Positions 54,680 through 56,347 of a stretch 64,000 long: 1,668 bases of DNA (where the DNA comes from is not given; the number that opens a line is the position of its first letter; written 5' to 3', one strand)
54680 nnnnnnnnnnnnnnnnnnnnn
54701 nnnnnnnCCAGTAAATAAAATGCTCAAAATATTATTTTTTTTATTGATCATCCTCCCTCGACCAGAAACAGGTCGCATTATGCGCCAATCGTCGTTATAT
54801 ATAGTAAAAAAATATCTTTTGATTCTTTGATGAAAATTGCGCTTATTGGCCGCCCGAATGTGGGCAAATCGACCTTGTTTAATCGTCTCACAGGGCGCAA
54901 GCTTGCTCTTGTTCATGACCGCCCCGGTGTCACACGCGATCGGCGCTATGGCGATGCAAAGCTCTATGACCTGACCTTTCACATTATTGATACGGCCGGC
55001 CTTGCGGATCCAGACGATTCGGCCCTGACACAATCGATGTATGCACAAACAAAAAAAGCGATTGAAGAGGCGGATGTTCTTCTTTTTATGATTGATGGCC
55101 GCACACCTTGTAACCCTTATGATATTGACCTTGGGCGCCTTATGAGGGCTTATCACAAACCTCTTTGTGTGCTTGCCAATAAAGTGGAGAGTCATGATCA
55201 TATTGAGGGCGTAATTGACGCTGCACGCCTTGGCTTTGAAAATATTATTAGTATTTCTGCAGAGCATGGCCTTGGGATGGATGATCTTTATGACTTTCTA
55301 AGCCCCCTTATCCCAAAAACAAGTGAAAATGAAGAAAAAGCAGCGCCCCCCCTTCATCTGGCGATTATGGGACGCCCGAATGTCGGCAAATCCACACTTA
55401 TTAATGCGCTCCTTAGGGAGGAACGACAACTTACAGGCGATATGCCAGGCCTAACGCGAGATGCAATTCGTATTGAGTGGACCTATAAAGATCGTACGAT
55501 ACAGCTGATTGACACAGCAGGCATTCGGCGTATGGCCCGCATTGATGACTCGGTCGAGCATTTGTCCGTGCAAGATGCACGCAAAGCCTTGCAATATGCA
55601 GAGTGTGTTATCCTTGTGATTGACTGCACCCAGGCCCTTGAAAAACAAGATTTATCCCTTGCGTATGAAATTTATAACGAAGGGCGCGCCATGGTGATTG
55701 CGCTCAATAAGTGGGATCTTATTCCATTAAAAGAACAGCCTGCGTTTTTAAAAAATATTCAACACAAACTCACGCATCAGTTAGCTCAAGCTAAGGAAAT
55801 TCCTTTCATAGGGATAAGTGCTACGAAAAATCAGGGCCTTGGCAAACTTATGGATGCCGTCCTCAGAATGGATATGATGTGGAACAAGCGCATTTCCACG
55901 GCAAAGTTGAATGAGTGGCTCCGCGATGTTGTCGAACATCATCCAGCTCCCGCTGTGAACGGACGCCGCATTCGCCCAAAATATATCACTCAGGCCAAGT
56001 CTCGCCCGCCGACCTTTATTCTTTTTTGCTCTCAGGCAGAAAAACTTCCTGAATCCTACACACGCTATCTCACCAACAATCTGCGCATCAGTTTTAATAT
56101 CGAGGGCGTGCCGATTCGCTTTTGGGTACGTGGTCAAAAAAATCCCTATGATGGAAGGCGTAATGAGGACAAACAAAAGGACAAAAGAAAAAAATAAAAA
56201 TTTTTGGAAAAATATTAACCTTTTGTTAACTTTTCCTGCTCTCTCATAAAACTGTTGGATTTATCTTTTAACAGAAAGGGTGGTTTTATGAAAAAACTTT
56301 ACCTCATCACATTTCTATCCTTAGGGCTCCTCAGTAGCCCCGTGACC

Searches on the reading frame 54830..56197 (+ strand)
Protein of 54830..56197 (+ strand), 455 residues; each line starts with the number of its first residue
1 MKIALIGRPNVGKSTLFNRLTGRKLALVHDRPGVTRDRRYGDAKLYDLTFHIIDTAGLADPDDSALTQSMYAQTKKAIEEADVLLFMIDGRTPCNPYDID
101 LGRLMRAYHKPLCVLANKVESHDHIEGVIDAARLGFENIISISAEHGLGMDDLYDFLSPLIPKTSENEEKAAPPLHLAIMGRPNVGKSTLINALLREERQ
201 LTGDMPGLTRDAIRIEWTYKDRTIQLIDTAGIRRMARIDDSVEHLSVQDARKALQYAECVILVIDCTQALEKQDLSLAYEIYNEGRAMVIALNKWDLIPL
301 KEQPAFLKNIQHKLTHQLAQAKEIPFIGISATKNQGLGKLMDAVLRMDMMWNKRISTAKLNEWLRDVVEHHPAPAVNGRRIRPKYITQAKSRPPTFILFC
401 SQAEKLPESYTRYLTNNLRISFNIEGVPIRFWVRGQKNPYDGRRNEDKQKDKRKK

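Call 31: list_cluster_members(proteins=[P0001, window:54830-56197:+, P0002, P0003, P0004, P0005, P0008])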
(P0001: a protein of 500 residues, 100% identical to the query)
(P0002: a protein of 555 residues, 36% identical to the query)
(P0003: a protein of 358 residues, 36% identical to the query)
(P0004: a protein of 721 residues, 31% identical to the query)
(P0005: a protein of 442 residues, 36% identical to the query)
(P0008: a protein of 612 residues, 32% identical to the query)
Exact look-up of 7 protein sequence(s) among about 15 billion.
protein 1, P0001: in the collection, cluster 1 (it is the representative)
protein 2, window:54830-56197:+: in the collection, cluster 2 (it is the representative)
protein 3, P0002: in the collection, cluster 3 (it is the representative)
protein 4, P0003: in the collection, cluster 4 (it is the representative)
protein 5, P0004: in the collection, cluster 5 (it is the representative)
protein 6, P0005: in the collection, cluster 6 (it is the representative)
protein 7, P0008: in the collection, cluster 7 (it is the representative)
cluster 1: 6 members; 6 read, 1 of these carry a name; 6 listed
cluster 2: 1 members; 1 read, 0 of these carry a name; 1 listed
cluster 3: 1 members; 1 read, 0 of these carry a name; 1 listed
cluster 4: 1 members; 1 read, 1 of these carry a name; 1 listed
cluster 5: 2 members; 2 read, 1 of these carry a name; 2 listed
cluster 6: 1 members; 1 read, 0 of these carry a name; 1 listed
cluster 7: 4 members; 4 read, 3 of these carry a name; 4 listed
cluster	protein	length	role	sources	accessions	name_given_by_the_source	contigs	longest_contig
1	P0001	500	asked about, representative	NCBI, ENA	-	-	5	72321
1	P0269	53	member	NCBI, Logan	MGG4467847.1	hypothetical protein ABER68_07465 [Paenibacillus alvei]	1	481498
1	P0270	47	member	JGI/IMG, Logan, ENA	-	-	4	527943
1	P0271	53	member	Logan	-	-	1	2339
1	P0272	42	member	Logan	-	-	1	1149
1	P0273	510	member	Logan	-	-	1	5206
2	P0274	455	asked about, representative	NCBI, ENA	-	-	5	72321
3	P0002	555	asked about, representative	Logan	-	-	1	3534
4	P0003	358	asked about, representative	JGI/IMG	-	SAM-dependent methyltransferase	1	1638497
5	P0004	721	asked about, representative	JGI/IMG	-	ankyrin repeat protein/SAM-dependent methyltransferase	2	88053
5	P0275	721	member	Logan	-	-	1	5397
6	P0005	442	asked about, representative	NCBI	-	-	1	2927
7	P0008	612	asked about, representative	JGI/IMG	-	SAM-dependent methyltransferase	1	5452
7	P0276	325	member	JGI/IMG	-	ankyrin repeat protein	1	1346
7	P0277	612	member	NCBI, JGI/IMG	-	SAM-dependent methyltransferase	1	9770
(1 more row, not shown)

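Call 32: find_homologous_proteins(query=window:54830-56197:+, max_evalue=1e-50)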
Query window:54830-56197:+ (455 aa): 7995 proteins with E <= 1e-50 among 8000 candidates; the best 120 are listed.
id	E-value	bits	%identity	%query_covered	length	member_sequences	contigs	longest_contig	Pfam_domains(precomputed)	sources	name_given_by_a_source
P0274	0.0e+0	1037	100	100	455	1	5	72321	PF01926.30,PF08477.20,PF00350.30,PF13401.13,PF03193.23,PF10662.16,PF04548.23,PF00005.34,PF02421.25,PF00009.34,PF14714.12,PF00071.29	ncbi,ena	-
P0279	1.4e-229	781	75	100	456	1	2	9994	PF01926.30,PF00025.28,PF09439.17,PF08477.20,PF00350.30,PF13401.13,PF03193.23,PF10662.16,PF04548.23,PF13191.13,PF13479.13,PF00005.34,PF02421.25,PF00009.34,PF03308.23,PF14714.12,PF00071.29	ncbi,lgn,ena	-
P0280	2.3e-220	751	74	98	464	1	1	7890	PF01926.30,PF08477.20,PF00350.30,PF13401.13,PF03193.23,PF10662.16,PF04548.23,PF00005.34,PF02421.25,PF00009.34,PF14714.12,PF00071.29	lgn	-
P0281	9.4e-219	745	72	98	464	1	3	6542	PF01926.30,PF00025.28,PF08477.20,PF00350.30,PF13401.13,PF03193.23,PF10662.16,PF04548.23,PF00005.34,PF02421.25,PF00009.34,PF03308.23,PF14714.12,PF00071.29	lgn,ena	-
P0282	3.5e-218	743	72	98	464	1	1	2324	PF01926.30,PF19263.6,PF00025.28,PF08477.20,PF00350.30,PF13401.13,PF03193.23,PF10662.16,PF04548.23,PF00005.34,PF02421.25,PF00009.34,PF03308.23,PF14714.12,PF00071.29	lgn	-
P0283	6.7e-216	736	72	98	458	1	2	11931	PF01926.30,PF00025.28,PF08477.20,PF00350.30,PF13401.13,PF03193.23,PF10662.16,PF04548.23,PF00005.34,PF02421.25,PF00009.34,PF03308.23,PF14714.12,PF00071.29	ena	-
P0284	6.1e-213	726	68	98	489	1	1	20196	PF01926.30,PF00025.28,PF08477.20,PF00350.30,PF13401.13,PF03193.23,PF10662.16,PF12631.13,PF04548.23,PF00005.34,PF02421.25,PF00009.34,PF03308.23,PF14714.12,PF00071.29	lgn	-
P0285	7.2e-210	716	72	98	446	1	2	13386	PF01926.30,PF00025.28,PF09439.17,PF08477.20,PF00350.30,PF13401.13,PF03193.23,PF10662.16,PF04548.23,PF00005.34,PF02421.25,PF00009.34,PF03308.23,PF14714.12,PF00071.29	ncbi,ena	-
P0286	4.5e-205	700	70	98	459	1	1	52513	PF01926.30,PF00025.28,PF08477.20,PF00350.30,PF13401.13,PF03193.23,PF10662.16,PF04548.23,PF00005.34,PF02421.25,PF00009.34,PF14714.12,PF00071.29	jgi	-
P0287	8.5e-199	680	68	96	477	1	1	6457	PF01926.30,PF08477.20,PF00350.30,PF13401.13,PF03193.23,PF19993.6,PF04548.23,PF00005.34,PF02421.25,PF00009.34,PF14714.12,PF00071.29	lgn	-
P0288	1.2e-198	679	69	98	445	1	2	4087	PF01926.30,PF00025.28,PF08477.20,PF00350.30,PF03193.23,PF10662.16,PF04548.23,PF00005.34,PF02421.25,PF00009.34,PF14714.12,PF00071.29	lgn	-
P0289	3.3e-198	678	68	96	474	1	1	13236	PF01926.30,PF08477.20,PF00350.30,PF13401.13,PF03193.23,PF19993.6,PF13238.13,PF04548.23,PF00931.29,PF00005.34,PF02421.25,PF00009.34,PF14714.12,PF00071.29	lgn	-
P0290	1.1e-196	673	67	98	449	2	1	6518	PF01926.30,PF00025.28,PF09439.17,PF08477.20,PF00350.30,PF03193.23,PF10662.16,PF04548.23,PF00005.34,PF02421.25,PF00009.34,PF03308.23,PF14714.12,PF00071.29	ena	-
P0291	1.3e-192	659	66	98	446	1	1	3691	PF01926.30,PF00025.28,PF09439.17,PF08477.20,PF00350.30,PF03193.23,PF10662.16,PF04548.23,PF00005.34,PF02421.25,PF00009.34,PF03308.23,PF14714.12,PF00071.29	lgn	-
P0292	3.7e-192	658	67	98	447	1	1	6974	PF01926.30,PF00025.28,PF09439.17,PF08477.20,PF00350.30,PF03193.23,PF10662.16,PF04548.23,PF00005.34,PF02421.25,PF00009.34,PF03308.23,PF14714.12,PF00071.29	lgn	-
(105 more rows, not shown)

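Call 53: find_encoding_contigs(protein=P0279, flank=7000, max_places=3)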
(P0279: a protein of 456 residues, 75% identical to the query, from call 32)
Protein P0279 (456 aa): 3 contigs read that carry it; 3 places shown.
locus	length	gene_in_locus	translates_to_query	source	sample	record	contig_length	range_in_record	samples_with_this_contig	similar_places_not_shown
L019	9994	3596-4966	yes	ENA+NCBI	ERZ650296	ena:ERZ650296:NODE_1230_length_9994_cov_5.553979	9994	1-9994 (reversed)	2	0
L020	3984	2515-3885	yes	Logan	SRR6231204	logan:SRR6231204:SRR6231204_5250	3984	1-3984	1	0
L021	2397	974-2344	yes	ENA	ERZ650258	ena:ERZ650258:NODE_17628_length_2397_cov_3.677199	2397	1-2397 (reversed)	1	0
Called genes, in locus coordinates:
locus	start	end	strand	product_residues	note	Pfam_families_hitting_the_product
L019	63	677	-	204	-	PF15956:DUF4760 (weak)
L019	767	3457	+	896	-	-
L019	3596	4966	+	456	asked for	PF00005:ABC_tran (faint), PF01926:MMR_HSR1, PF02421:FeoB_N, PF00009:GTP_EFTU, PF00071:Ras (weak), PF01926:MMR_HSR1, PF02421:FeoB_N, PF14714:KH_dom-like, +11 more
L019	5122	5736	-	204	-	PF00578:AhpC-TSA (faint)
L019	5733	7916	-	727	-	PF11412:DsbD_N, PF02683:DsbD_TM, PF13899:Thioredoxin_7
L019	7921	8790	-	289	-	PF13489:Methyltransf_23 (weak), PF08241:Methyltransf_11, PF08242:Methyltransf_12, PF13649:Methyltransf_25, PF13847:Methyltransf_31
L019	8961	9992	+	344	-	?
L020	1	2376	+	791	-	?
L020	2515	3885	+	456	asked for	PF00005:ABC_tran (faint), PF01926:MMR_HSR1, PF02421:FeoB_N, PF00009:GTP_EFTU, PF00071:Ras (weak), PF01926:MMR_HSR1, PF02421:FeoB_N, PF14714:KH_dom-like, +11 more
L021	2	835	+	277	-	?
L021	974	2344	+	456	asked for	PF00005:ABC_tran (faint), PF01926:MMR_HSR1, PF02421:FeoB_N, PF00009:GTP_EFTU, PF00071:Ras (weak), PF01926:MMR_HSR1, PF02421:FeoB_N, PF14714:KH_dom-like, +11 more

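Call 54: find_encoding_contigs(protein=P0286, flank=7000, max_places=2)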
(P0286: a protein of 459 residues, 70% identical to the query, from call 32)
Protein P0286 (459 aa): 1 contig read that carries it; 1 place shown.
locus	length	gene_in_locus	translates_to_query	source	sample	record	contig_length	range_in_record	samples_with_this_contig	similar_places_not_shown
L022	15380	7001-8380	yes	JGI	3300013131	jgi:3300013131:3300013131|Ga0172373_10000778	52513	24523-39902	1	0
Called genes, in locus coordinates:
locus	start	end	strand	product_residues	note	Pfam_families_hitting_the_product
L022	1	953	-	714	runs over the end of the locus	PF00111:Fer2, PF13510:Fer2_4, PF10588:NADH-G_4Fe-4S_3, PF22117:Fer4_Nqo3, PF22151:Fer4_NDSU1, PF00384:Molybdopterin, PF09326:NADH_dhqG_C (weak)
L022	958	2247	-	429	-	PF01512:Complex1_51K, PF10531:SLBB, PF22461:SLBB_2, PF10589:NADH_4Fe-4S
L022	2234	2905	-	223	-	PF01257:2Fe-2S_thioredx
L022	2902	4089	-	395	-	PF00346:Complex1_49kDa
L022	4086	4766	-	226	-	PF00329:Complex1_30kDa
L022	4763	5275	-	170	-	PF01058:Oxidored_q6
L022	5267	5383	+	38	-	-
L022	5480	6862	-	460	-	-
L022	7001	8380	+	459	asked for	PF00005:ABC_tran (faint), PF01926:MMR_HSR1, PF02421:FeoB_N, PF00009:GTP_EFTU, PF00071:Ras (weak), PF01926:MMR_HSR1, PF02421:FeoB_N, PF14714:KH_dom-like, +7 more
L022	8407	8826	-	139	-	-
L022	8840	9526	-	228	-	-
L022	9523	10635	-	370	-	-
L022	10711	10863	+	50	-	-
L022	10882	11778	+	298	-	PF03331:LpxC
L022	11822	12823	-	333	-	-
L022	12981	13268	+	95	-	-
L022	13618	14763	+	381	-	-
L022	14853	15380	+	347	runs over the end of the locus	-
